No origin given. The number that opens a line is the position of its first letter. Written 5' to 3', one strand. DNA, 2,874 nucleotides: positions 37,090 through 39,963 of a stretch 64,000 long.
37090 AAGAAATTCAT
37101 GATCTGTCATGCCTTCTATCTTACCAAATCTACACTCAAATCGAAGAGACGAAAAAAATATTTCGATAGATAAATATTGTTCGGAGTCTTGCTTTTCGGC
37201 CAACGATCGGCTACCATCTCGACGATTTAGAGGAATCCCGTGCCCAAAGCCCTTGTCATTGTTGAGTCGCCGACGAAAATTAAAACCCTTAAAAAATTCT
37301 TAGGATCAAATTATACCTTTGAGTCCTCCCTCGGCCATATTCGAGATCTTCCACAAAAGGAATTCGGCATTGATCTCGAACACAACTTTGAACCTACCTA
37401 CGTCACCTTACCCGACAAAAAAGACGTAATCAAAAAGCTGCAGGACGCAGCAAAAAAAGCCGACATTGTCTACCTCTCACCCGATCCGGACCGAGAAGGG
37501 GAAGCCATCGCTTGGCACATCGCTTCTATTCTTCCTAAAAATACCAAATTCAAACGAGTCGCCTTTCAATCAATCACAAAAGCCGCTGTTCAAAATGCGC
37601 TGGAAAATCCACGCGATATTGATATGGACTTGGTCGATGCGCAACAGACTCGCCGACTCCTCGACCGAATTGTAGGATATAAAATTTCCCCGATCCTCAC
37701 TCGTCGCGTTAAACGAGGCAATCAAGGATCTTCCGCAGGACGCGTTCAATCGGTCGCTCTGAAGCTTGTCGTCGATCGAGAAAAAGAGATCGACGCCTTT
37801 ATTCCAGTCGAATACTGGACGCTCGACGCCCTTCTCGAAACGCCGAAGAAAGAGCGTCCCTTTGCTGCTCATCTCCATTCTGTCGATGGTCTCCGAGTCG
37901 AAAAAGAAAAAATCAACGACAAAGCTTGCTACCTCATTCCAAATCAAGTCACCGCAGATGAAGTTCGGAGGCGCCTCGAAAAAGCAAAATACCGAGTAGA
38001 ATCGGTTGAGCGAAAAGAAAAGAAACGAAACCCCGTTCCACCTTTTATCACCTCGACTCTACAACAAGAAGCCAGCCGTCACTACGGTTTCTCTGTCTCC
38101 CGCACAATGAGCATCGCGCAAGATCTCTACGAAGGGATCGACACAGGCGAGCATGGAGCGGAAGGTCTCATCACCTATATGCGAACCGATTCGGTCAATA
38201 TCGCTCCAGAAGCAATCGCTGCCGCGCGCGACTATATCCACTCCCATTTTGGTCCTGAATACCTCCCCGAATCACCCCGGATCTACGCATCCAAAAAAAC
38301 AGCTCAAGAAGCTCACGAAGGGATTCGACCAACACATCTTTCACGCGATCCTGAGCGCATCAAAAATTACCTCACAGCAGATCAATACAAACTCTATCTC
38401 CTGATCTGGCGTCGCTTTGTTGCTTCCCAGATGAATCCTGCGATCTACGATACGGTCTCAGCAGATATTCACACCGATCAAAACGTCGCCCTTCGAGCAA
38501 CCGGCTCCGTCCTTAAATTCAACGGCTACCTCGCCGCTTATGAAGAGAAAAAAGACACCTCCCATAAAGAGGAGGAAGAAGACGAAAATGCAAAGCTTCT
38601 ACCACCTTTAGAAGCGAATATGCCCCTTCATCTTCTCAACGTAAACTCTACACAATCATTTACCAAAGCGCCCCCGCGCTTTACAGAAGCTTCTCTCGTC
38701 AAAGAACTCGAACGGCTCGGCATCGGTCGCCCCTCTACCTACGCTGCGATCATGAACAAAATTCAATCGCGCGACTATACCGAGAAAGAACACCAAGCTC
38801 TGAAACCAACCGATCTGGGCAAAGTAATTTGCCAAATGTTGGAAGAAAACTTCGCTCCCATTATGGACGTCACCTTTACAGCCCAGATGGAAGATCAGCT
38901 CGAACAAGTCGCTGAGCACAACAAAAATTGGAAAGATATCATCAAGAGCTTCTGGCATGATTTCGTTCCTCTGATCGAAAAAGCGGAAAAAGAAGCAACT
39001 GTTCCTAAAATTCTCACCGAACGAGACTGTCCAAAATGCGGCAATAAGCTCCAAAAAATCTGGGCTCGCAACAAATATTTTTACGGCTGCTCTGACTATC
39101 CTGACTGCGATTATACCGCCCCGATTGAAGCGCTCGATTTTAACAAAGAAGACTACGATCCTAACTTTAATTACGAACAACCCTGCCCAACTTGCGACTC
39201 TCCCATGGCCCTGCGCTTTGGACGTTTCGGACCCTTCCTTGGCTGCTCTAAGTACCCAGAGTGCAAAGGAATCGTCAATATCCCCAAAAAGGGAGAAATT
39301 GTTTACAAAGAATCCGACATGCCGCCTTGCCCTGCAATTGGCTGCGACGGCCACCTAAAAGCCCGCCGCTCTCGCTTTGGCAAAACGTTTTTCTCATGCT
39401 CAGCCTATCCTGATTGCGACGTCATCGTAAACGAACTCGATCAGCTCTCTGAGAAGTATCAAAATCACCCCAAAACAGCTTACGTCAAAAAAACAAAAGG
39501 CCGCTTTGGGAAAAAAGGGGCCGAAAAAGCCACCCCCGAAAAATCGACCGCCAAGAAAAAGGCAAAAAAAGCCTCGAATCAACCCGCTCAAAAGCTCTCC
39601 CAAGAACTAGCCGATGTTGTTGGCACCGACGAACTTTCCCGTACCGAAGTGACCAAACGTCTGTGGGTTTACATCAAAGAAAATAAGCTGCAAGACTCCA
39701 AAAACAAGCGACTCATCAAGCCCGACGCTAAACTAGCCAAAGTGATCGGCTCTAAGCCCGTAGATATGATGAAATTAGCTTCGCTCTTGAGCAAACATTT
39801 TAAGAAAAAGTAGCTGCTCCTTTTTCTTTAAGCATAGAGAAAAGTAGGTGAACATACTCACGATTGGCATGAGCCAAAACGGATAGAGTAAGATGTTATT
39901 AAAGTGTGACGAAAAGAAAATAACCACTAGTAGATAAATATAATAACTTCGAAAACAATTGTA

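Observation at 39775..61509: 21.7-kb, roughly 21-gene surface-glycan locus between topA-SWIB and uvrB in a Chlamydiota-type genome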

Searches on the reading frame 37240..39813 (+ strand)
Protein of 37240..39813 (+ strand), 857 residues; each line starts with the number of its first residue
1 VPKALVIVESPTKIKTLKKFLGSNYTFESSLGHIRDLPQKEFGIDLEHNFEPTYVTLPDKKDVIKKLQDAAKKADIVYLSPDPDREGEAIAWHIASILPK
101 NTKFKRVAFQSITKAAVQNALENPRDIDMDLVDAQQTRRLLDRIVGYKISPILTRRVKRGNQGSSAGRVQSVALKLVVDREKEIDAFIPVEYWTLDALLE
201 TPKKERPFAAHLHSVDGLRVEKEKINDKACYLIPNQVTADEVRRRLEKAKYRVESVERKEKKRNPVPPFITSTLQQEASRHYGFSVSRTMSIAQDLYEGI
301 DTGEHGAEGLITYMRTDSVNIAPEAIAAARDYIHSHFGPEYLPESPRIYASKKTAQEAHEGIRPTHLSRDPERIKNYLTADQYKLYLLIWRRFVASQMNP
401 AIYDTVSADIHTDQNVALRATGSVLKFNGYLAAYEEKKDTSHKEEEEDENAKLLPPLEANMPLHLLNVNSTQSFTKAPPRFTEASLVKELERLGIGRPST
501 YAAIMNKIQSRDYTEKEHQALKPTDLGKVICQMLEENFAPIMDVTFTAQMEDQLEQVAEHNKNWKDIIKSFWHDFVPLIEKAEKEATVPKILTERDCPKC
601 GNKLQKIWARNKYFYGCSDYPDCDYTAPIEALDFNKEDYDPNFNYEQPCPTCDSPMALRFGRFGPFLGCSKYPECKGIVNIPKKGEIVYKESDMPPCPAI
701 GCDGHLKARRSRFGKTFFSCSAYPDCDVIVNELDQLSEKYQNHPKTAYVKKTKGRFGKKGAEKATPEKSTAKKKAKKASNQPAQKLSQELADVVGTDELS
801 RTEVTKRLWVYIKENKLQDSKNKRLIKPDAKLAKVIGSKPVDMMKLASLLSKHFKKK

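Call 5: search_protein_families(library=pfam, proteins=[window:37240-39813:+], max_evalue=1)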
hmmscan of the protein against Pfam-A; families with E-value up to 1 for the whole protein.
window:37240-39813:+ (857 aa): 6 families
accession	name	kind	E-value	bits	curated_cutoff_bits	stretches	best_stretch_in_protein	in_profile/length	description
PF01131.25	Topoisom_bac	-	3.6e-119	398.9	35.1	1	127-568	2-410/411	DNA topoisomerase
PF01396.24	Zn_ribbon_Top1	-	2.4e-32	110.9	32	3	647-684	2-39/39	Topoisomerase DNA binding C4 zinc finger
PF02201.23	SWIB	-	1.2e-25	89.5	25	1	785-854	4-74/74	SWIB/MDM2 domain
PF01751.28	Toprim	-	1.8e-19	70.1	23.1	1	5-110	2-94/96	Toprim domain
PF05288.16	Pox_A3L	-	0.12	12.8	25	0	366-399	22-53/70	Poxvirus A3L Protein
PF11672.13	DUF3268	-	0.52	11.1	28.4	0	712-731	25-44/121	zinc-finger-containing domain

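Call 17: find_related_loci(query=window:37240-39813:+, collection=genome_contigs, flank=10000)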
Query window:37240-39813:+ (857 aa) in genome_contigs; peptide patterns used: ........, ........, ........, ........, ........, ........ (x = any residue, [..] = any of these).
430 stretches matched a pattern; 301 encode a relative of the query (tblastn E <= 1e-3); the best 80 are kept; 80 distinct loci.
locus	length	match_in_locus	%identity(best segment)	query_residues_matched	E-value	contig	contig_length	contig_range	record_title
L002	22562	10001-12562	79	1-856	0e+0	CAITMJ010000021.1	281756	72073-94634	MAG: uncultured Chlamydiae bacterium isolate MJ-time_bin-6591 genome assembly, contig: bin-6591:21/35, whole genome shot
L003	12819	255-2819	79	1-856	0e+0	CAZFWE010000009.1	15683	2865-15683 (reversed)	MAG TPA_asm: uncultured bacterium isolate SRP193066_co1_78 genome assembly, contig: NODE_3530_length_15683_cov_4.742385,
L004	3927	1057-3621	77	1-856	0e+0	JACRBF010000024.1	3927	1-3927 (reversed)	MAG: Chlamydiia bacterium isolate NC_groundwater_1613_Pr3_B-0.1um_48_32 SR-2_scaffold_141_1256920, whole genome shotgun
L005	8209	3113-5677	76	1-856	0e+0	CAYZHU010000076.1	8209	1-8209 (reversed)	MAG TPA_asm: uncultured bacterium isolate SRP200132_co1_73 genome assembly, contig: NODE_15981_length_8209_cov_5.919671,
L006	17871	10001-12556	77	1-856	0e+0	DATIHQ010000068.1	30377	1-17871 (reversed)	MAG TPA_asm: Chlamydiales bacterium isolate SMAG_U15642 k141_137744, whole genome shotgun sequence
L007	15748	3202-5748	77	1-856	0e+0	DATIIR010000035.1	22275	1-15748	MAG TPA_asm: Chlamydiales bacterium isolate SMAG_U15670 k141_646695, whole genome shotgun sequence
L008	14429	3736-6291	78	1-856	0e+0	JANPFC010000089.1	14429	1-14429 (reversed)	MAG: Chlamydiota bacterium isolate VAR_78_metabat_106 VAR_78_k141_1096732, whole genome shotgun sequence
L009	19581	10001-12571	76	1-855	0e+0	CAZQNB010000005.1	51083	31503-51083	MAG TPA_asm: uncultured bacterium isolate SRP286056_co3_62 genome assembly, contig: NODE_338_length_51083_cov_21.938602,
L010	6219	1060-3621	76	3-855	0e+0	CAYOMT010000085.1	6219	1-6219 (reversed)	MAG TPA_asm: uncultured bacterium isolate SRP200132_co2_286 genome assembly, contig: NODE_14363_length_6219_cov_11.57787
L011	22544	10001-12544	76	1-854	0e+0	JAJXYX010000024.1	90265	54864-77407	MAG: bacterium isolate BP7.bin23 NODE_279_length_90265_cov_3.474850, whole genome shotgun sequence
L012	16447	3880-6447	77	1-856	0e+0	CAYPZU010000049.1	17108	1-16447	MAG TPA_asm: uncultured bacterium isolate SRP292972_co2_195 genome assembly, contig: NODE_3152_length_17108_cov_7.196915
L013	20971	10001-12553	74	1-856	0e+0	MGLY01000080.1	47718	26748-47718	MAG: Chlamydiae bacterium RIFCSPHIGHO2_12_FULL_49_9 rifcsphigho2_12_scaffold_5614, whole genome shotgun sequence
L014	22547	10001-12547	76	1-856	0e+0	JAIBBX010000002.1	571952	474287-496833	MAG: Parachlamydiales bacterium isolate SSF52 NODE_47_length_571952_cov_25.852332, whole genome shotgun sequence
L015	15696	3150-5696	76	1-854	0e+0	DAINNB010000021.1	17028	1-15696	MAG TPA_asm: Chlamydiales bacterium isolate CTOTU1218 NODE_2144_length_17028_cov_6.453956, whole genome shotgun sequence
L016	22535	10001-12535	76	1-856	0e+0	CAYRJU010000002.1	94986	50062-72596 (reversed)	MAG TPA_asm: uncultured bacterium isolate SRP200132_co2_350 genome assembly, contig: NODE_70_length_94986_cov_16.398690,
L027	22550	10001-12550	74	1-856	0e+0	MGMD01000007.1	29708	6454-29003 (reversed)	MAG: Chlamydiae bacterium RIFCSPLOWO2_12_FULL_45_20 rifcsplowo2_12_scaffold_1402, whole genome shotgun sequence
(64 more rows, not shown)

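Call 55: search_protein_families(library=pfam, proteins=[L002:12536-13531:-, L002:14653-16491:+, L002:16460-17362:-, L002:18533-19204:-, L014:12547-13776:+, L014:14155-15657:+, L014:15645-17126:+, L014:18522-19730:+, L014:19735-21054:-, L014:20994-22331:-], max_evalue=0.0001)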
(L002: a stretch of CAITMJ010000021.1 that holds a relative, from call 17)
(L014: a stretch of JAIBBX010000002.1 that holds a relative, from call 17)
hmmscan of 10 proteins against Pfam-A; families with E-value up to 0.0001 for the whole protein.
L002:12536-13531:- (331 aa): 1 family
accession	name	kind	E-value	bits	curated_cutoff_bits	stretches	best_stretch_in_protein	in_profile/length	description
PF01075.23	Glyco_transf_9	-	2.1e-21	76.8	22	1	154-296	97-238/247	Glycosyltransferase family 9 (heptosyltransferase)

L002:14653-16491:+ (612 aa): 5 families
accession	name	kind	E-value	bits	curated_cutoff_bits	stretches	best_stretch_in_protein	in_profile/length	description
PF00005.33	ABC_tran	-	1.4e-33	116.8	25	1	379-527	2-137/137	ABC transporter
PF00664.28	ABC_membrane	-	9.1e-23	81.7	28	1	44-307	5-266/274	ABC transporter transmembrane region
PF02463.25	SMC_N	-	1.8e-06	28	40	1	498-569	136-211/220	RecF/RecN/SMC N terminal domain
PF13304.12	AAA_21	-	5.2e-05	23.9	27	0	392-411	3-22/304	AAA domain, putative AbiEii toxin, Type IV TA system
PF03193.22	RsgA_GTPase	-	7.1e-05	23.1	30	0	369-409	88-127/174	RsgA GTPase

L002:16460-17362:- (300 aa): 3 families
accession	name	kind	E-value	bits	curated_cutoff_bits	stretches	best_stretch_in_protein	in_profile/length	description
PF01370.27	Epimerase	-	1.8e-33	116.4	20.9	1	4-225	1-238/240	NAD dependent epimerase/dehydratase family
PF16363.11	GDP_Man_Dehyd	-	5.4e-17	62.7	27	1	5-290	1-331/332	GDP-mannose 4,6 dehydratase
PF04321.23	RmlD_sub_bind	-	3.3e-05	23.6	27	1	3-76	2-63/287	RmlD substrate binding domain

L002:18533-19204:- (223 aa): 1 family
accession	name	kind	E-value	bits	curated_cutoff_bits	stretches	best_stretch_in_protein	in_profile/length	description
PF13578.12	Methyltransf_24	-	5.3e-10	40.6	26.3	1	78-189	1-104/105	Methyltransferase domain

L014:12547-13776:+ (409 aa): 1 family
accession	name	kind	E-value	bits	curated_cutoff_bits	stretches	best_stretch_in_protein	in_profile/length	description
PF04932.20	Wzy_C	-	6.7e-12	45.9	31.7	1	208-333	3-149/149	O-Antigen ligase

L014:14155-15657:+ (500 aa): 3 families
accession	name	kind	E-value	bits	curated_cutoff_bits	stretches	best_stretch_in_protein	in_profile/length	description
PF00370.27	FGGY_N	-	9.3e-79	264.9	28.8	1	15-257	1-245/245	FGGY family of carbohydrate kinases, N-terminal domain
PF02782.22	FGGY_C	-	4.1e-48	164.2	27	1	267-455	2-197/198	FGGY family of carbohydrate kinases, C-terminal domain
PF01869.26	BcrAD_BadFG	-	2.2e-05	24.6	31.5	0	19-87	3-65/271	BadF/BadG/BcrA/BcrD ATPase family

L014:15645-17126:+ (493 aa): 5 families
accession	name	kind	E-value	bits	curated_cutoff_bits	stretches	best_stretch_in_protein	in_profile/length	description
PF01266.30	DAO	-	2.1e-62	212.2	27.9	1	20-371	1-353/353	FAD dependent oxidoreductase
PF16901.10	DAO_C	-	5.8e-15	55.7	31.4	1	408-473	59-124/126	C-terminal domain of alpha-glycerophosphate oxidase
PF12831.13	FAD_oxidored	-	5.8e-09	36.2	27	0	20-52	1-33/416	FAD dependent oxidoreductase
PF00890.30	FAD_binding_2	-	4.9e-06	26.4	20.4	0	20-57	1-38/414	FAD binding domain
PF01134.28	GIDA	-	1.9e-05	24.4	22.1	0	20-51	1-34/391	Glucose inhibited division protein A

L014:18522-19730:+ (402 aa): 0 families

L014:19735-21054:- (439 aa): 0 families

L014:20994-22331:- (445 aa): 1 family
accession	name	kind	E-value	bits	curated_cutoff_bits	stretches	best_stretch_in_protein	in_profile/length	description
PF11924.14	IAT_beta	-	3.1e-11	43.8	22.3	1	82-164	75-153/279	Inverse autotransporter, beta-domain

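Call 58: find_homologous_proteins(query=L014:12547-13776:+, max_evalue=0.00001)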
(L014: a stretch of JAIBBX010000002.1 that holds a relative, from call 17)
Query L014:12547-13776:+ (409 aa): 188 proteins with E <= 0.00001 among 8000 candidates; the best 120 are listed.
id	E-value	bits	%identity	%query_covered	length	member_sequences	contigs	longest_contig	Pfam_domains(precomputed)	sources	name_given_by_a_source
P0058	5.8e-259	877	100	99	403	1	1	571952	PF04932.21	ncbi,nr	ncbi:MAG: O-antigen ligase family protein [Parachlamydiales bacterium]|nr:O-antigen ligase family pr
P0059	7.7e-216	735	85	99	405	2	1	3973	PF04932.21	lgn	-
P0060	1.2e-202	692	77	99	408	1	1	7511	PF04932.21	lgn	-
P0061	5.2e-192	657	74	100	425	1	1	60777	PF04932.21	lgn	-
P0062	4.0e-189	647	72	100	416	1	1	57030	PF04932.21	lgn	-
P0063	1.6e-187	642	73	99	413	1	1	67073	PF04932.21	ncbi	-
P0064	2.2e-187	641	74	97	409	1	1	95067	PF04932.21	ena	-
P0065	1.3e-184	632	72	99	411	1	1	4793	PF04932.21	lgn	-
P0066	8.7e-184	630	73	98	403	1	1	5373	PF04932.21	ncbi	-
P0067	2.0e-181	622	72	98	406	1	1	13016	PF04932.21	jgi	jgi:hypothetical protein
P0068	6.2e-180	617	70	98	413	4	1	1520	PF04932.21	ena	-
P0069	1.3e-177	609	71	99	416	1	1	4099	PF04932.21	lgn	-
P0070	4.0e-176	604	69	99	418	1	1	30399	PF04932.21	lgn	-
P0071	6.8e-175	600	67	100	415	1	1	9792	PF04932.21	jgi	jgi:O-antigen ligase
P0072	6.5e-174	597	68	98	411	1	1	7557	PF04932.21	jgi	-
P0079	4.1e-154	532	61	99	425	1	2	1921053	PF04932.21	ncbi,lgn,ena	ncbi:MAG: O-antigen ligase family protein [Chlamydiales bacterium]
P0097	1.5e-131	458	56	96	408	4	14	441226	PF04932.21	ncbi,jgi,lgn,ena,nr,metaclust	ncbi:MAG: hypothetical protein A3D96_03270 [Chlamydiae bacterium RIFCSPHIGHO2_12_FULL_44_59]|nr:MAG:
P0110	1.3e-87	313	46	99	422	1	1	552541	PF04932.21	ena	-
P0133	9.5e-78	280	41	93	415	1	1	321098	PF04932.21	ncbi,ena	-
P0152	3.4e-72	262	39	96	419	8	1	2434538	PF04932.21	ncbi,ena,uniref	ncbi:O-antigen ligase family protein [Simkania sp.]|uniref:O-antigen ligase family protein n=1 Tax=S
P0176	5.0e-63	232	41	91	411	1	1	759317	PF04932.21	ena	-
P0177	6.6e-63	231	42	78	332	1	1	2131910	PF04932.21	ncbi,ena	-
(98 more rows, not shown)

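Call 61: search_protein_families(library=pfam, proteins=[L013:19481-20719:-, L013:13823-15055:+, L013:12546-13781:-, L008:7445-11665:+, L008:11839-13104:+, L003:2828-4174:+, L003:8539-9594:+, L003:10483-11043:-, L027:18254-19369:+, L027:19397-20518:+], max_evalue=0.0001)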
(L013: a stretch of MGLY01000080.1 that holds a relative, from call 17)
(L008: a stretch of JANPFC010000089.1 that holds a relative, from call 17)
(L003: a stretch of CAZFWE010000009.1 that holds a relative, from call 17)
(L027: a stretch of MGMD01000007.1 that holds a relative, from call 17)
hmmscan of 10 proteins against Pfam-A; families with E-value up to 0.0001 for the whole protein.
L013:19481-20719:- (412 aa): 3 families
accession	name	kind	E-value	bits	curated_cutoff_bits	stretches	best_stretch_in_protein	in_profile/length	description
PF01266.30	DAO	-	2.3e-57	195.6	27.9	1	15-404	2-353/353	FAD dependent oxidoreductase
PF13450.12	NAD_binding_8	-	7e-07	29.9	21.9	1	17-49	1-31/68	NAD(P)-binding Rossmann-like domain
PF01946.23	Thi4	-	3.2e-05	23.7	26.2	1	11-46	16-50/235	Thi4 family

L013:13823-15055:+ (410 aa): 3 families
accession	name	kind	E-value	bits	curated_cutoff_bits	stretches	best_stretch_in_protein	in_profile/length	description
PF08484.17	Methyltransf_14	-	1.9e-45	155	23.5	1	249-404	2-160/160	C-methyltransferase C-terminal domain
PF13489.12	Methyltransf_23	-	8.5e-10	39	27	1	93-242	9-162/164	Methyltransferase domain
PF08421.16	Methyltransf_13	-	1.2e-06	29.1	31.3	1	14-72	1-62/62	Putative zinc binding domain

L013:12546-13781:- (411 aa): 0 families

L008:7445-11665:+ (1406 aa): 1 family
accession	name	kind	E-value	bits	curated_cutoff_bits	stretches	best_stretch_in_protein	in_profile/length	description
PF05860.19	TPS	-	3.7e-19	70.1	33.5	1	92-283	29-214/252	TPS secretion domain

L008:11839-13104:+ (421 aa): 2 families
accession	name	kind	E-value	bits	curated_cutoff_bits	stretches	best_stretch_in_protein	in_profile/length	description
PF13635.12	DUF4143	-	3e-41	141.3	28.1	1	210-370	1-160/160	Domain of unknown function (DUF4143)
PF13173.12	AAA_14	-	1.2e-24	87.2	27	1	31-149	3-129/129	AAA domain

L003:2828-4174:+ (448 aa): 0 families

L003:8539-9594:+ (351 aa): 1 family
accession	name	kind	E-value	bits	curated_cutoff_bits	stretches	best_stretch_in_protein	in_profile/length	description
PF02541.22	Ppx-GppA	-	4.4e-16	59.6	27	1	57-297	5-229/285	Ppx/GppA phosphatase family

L003:10483-11043:- (186 aa): 1 family
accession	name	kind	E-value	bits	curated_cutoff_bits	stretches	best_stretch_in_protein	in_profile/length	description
PF00908.23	dTDP_sugar_isom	-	5.9e-64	215.3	27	1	14-184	1-167/168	dTDP-4-dehydrorhamnose 3,5-epimerase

L027:18254-19369:+ (371 aa): 2 families
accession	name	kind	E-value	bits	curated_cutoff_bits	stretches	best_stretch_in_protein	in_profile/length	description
PF22059.2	GumK_N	-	5.2e-16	59.6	27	1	9-172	2-169/171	Glucuronosyltransferase GumK, N-terminal domain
PF13692.12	Glyco_trans_1_4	-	1.5e-07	32.2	27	1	213-343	2-140/142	Glycosyl transferases group 1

L027:19397-20518:+ (373 aa): 1 family
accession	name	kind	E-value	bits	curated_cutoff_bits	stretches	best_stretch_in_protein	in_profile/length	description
PF02350.25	Epimerase_2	-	3.4e-123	411.4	30.6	1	27-366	6-346/347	UDP-N-acetylglucosamine 2-epimerase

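Call 72: search_protein_families(library=ncbifam, proteins=[L002:12536-13531:-, L002:14653-16491:+, L014:12547-13776:+], max_evalue=0.00001)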
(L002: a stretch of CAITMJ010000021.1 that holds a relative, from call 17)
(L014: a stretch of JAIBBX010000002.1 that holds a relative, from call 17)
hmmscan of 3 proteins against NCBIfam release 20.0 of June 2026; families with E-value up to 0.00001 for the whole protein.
L002:12536-13531:- (331 aa): 6 families
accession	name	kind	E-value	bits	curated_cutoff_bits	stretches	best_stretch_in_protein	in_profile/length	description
TIGR02195.1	heptsyl_trn_II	equivalog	4e-25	88.7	134.6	2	160-320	173-333/339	lipopolysaccharide heptosyltransferase II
TIGR02193.1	heptsyl_trn_I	equivalog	1.3e-21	77.2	185.3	2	4-117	2-116/320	lipopolysaccharide heptosyltransferase I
NF007742.0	PRK10422.1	equivalog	2.1e-18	66.3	467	2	182-292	198-317/352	lipopolysaccharide core heptosyltransferase RfaQ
TIGR02201.1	heptsyl_trn_III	equivalog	5.4e-14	52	170.2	1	4-116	2-112/344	putative lipopolysaccharide heptosyltransferase III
NF008162.0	PRK10916.1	equivalog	1.4e-11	44.2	569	1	161-275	180-296/348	ADP-heptose--LPS heptosyltransferase RfaF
NF008204.0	PRK10964.1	equivalog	3.4e-07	29.7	437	0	4-79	3-78/322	lipopolysaccharide heptosyltransferase RfaC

L002:14653-16491:+ (612 aa): 188 families (the best 25 are shown)
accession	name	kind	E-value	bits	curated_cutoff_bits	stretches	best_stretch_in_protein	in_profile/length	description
NF045513.1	HepA_fam_ABC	equivalog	1.2e-124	417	725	1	23-597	35-609/610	heterocyst formation ABC transporter subunit HepA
TIGR02204.1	MsbA_rel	hypoth_equivalog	1.1e-106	357.8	780.4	1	68-597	45-575/576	ABC transporter, permease/ATP-binding protein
TIGR02203.1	MsbA_lipidA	equivalog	1.5e-104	350.5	602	1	28-598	16-570/572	lipid A export permease/ATP-binding protein MsbA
TIGR00958.1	3a01208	subfamily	2e-94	317.3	874.6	1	81-592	204-709/711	antigen peptide transporter 2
NF010178.0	PRK13657.1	equivalog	3.9e-94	316.2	733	1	32-594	32-567/588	glucan ABC transporter ATP-binding protein/ permease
TIGR03796.1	NHLM_micro_ABC1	equivalog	2.6e-88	297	853.3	1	80-592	195-707/710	NHLP family bacteriocin export ABC transporter peptidase/permease/ATPase subunit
NF008381.0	PRK11176.1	equivalog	5.7e-85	285.8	867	1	79-598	62-580/582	lipid A ABC transporter ATP-binding protein/permease MsbA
NF052233.1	CphA_assoc_ABC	equivalog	7.3e-85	285.8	880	1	80-599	226-745/766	cyanophycin metabolism-associated ABC transporter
TIGR01846.1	type_I_sec_HlyB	subfamily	7.9e-85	285.5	725.55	1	95-598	192-693/694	type I secretion system permease/ATPase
TIGR03797.1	NHLM_micro_ABC2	equivalog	1.5e-84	284.8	709.4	1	76-597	171-685/686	NHLP bacteriocin export ABC transporter permease/ATPase subunit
TIGR01192.1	chvA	subfamily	9.5e-81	272.2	585.4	1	164-593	142-566/585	glucan export ABC transporter ATP-binding protein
TIGR03375.1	type_I_sec_LssB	subfamily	9.2e-77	258.9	693.1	1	120-586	227-691/696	type I secretion system permease/ATPase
NF008364.0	PRK11160.1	equivalog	7.2e-70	236.2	630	1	112-594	90-572/575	heme ABC transporter ATP-binding protein/permease CydC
TIGR02868.1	CydC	equivalog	3.3e-68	230.6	329.05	1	110-557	81-530/530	thiol reductant ABC exporter subunit CydC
TIGR02857.1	CydD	equivalog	6.4e-68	230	435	1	358-569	319-529/529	thiol reductant ABC exporter subunit CydD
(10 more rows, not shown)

L014:12547-13776:+ (409 aa): 0 families
